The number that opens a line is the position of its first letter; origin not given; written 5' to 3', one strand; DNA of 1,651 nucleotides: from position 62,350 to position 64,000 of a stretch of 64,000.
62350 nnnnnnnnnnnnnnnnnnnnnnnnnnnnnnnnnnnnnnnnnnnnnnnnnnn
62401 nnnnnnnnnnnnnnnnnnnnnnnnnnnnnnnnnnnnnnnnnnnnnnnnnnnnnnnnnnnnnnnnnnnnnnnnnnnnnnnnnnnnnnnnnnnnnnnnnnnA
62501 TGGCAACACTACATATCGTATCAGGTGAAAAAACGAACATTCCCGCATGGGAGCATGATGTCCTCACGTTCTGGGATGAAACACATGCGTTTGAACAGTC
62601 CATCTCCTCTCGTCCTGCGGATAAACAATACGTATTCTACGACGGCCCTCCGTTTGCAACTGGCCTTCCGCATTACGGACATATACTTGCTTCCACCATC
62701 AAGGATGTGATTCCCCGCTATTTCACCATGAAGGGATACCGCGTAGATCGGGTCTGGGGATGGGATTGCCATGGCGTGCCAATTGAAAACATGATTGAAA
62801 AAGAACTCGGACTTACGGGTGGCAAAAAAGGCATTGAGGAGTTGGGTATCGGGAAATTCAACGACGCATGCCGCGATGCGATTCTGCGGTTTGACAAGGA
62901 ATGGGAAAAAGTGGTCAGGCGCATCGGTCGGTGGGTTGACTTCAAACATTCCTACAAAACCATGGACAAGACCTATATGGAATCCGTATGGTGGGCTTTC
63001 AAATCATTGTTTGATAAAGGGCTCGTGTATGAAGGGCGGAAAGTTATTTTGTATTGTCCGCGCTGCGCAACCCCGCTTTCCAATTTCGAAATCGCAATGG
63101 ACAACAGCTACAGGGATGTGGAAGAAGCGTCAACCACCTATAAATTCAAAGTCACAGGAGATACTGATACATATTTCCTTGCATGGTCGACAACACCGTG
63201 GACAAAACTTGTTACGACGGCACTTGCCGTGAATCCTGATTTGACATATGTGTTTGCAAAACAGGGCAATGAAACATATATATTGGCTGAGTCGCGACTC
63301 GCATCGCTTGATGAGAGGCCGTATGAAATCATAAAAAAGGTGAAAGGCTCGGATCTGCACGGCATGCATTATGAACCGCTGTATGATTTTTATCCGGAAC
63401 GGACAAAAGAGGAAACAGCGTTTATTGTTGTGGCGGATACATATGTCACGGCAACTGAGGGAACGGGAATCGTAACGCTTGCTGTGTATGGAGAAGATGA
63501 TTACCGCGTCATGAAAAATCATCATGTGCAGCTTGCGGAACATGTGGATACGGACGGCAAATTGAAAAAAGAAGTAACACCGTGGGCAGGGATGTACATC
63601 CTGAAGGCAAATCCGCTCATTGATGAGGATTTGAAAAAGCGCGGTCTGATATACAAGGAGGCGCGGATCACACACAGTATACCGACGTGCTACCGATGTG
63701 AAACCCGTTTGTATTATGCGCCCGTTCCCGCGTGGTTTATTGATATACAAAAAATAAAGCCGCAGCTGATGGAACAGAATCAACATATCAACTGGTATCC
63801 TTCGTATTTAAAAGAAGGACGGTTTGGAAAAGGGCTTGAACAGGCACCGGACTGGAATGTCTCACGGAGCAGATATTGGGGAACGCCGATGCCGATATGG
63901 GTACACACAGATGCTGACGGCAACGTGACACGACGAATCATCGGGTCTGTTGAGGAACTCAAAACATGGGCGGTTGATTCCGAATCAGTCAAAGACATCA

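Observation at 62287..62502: Canonical T-box antiterminator/terminator leader upstream of ileS, with the ileS Shine-Dalgarno buried in the terminator arm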

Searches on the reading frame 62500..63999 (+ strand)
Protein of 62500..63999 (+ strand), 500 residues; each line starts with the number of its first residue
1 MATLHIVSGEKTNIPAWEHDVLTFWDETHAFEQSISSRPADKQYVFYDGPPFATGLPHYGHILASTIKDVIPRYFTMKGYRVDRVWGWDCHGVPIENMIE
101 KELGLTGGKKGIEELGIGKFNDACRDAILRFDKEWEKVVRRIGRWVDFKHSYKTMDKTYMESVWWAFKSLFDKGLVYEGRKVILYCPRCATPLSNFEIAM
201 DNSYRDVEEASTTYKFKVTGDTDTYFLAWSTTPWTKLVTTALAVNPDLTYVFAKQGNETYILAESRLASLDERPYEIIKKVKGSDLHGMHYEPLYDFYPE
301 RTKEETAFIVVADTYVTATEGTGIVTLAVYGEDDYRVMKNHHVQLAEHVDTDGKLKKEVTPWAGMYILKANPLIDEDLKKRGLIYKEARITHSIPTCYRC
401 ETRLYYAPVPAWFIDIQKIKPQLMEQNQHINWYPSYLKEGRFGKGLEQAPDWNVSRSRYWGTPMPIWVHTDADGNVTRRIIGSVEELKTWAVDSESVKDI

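Call 11: find_related_loci(query=window:62500-63999:+, collection=genome_contigs, flank=3000)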
Query window:62500-63999:+ (500 aa) in genome_contigs; peptide patterns used: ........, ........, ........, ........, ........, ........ (x = any residue, [..] = any of these).
414 stretches matched a pattern; 381 encode a relative of the query (tblastn E <= 1e-3); the best 80 are kept; 80 distinct loci.
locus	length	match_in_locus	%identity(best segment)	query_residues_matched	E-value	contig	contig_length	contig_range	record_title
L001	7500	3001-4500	88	1-500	0e+0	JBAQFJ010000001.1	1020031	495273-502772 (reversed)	MAG: Microgenomates group bacterium isolate MFD12003_ilm_asm_bin4 k127_26405, whole genome shotgun sequence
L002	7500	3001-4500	84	1-500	0e+0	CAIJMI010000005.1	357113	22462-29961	Candidatus Gottesmanbacteria bacterium isolate LaPlata-b_bin-0620 genome assembly, contig: bin-0620:5/5, whole genome sh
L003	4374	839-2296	79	10-500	0e+0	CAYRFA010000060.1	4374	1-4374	MAG TPA_asm: uncultured Gammaproteobacteria bacterium isolate SRP050083_co2_70 genome assembly, contig: NODE_19697_lengt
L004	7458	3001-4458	78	10-500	0e+0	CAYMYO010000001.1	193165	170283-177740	MAG TPA_asm: uncultured Gammaproteobacteria bacterium isolate SRP302447_co1_58 genome assembly, contig: NODE_264_length_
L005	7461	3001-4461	72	10-500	0e+0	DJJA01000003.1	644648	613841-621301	MAG TPA_asm: Candidatus Gottesmanbacteria bacterium UBA6580 UBA6580_contig_80, whole genome shotgun sequence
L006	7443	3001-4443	74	10-494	0e+0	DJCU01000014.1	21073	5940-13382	MAG TPA_asm: Candidatus Gottesmanbacteria bacterium UBA5942 UBA5942_contig_1034, whole genome shotgun sequence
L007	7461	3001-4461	73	10-500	0e+0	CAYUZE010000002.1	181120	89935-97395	MAG TPA_asm: uncultured Gammaproteobacteria bacterium isolate binchicken_co130_63 genome assembly, contig: NODE_146_leng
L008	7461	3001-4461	73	10-500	0e+0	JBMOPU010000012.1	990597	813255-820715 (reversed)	MAG: Patescibacteria group bacterium isolate Betzabe_MAG136 MAG136_14, whole genome shotgun sequence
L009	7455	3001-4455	72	10-500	0e+0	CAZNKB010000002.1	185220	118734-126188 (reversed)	MAG TPA_asm: uncultured Gammaproteobacteria bacterium isolate SRP173033_co3_60 genome assembly, contig: NODE_26_length_1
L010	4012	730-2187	69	10-500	0e+0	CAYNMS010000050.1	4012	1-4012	MAG TPA_asm: uncultured Pseudomonadales bacterium isolate SRP239054_co1_52 genome assembly, contig: NODE_20922_length_40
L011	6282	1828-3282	70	10-500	0e+0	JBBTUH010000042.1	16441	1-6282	MAG: Patescibacteria group bacterium isolate H41-bin250_1 H41_bin250_1_000000000042, whole genome shotgun sequence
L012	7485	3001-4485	71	10-500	0e+0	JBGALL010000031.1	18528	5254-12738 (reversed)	MAG: Candidatus Woesebacteria bacterium isolate MAG_MBR_H10.109 MBRH10-109_opera_contig_10071, whole genome shotgun sequ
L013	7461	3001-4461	71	10-500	0e+0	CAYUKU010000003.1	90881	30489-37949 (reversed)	MAG TPA_asm: uncultured Gammaproteobacteria bacterium isolate binchicken_co58_53 genome assembly, contig: NODE_188_lengt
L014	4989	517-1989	70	10-500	0e+0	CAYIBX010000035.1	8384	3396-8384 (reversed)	MAG TPA_asm: uncultured Gammaproteobacteria bacterium isolate ERP119705_co18_370 genome assembly, contig: NODE_11034_len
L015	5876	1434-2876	71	10-494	0e+0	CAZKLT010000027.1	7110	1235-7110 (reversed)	MAG TPA_asm: uncultured Gammaproteobacteria bacterium isolate SRP237561_co1_402 genome assembly, contig: NODE_21830_leng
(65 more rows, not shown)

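Call 40: search_protein_families(library=pfam, proteins=[window:62500-63999:+], max_evalue=0.001)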
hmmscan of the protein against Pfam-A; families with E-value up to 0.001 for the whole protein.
window:62500-63999:+ (500 aa): 2 families
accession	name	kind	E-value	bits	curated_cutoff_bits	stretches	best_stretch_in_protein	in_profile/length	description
PF00133.28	tRNA-synt_1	-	5.7e-86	289.3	22.7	1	21-483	2-262/414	tRNA synthetases class I (I, L, M and V)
PF09334.17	tRNA-synt_1g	-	2.7e-10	40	20.1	1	51-201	8-138/391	tRNA synthetases class I (M)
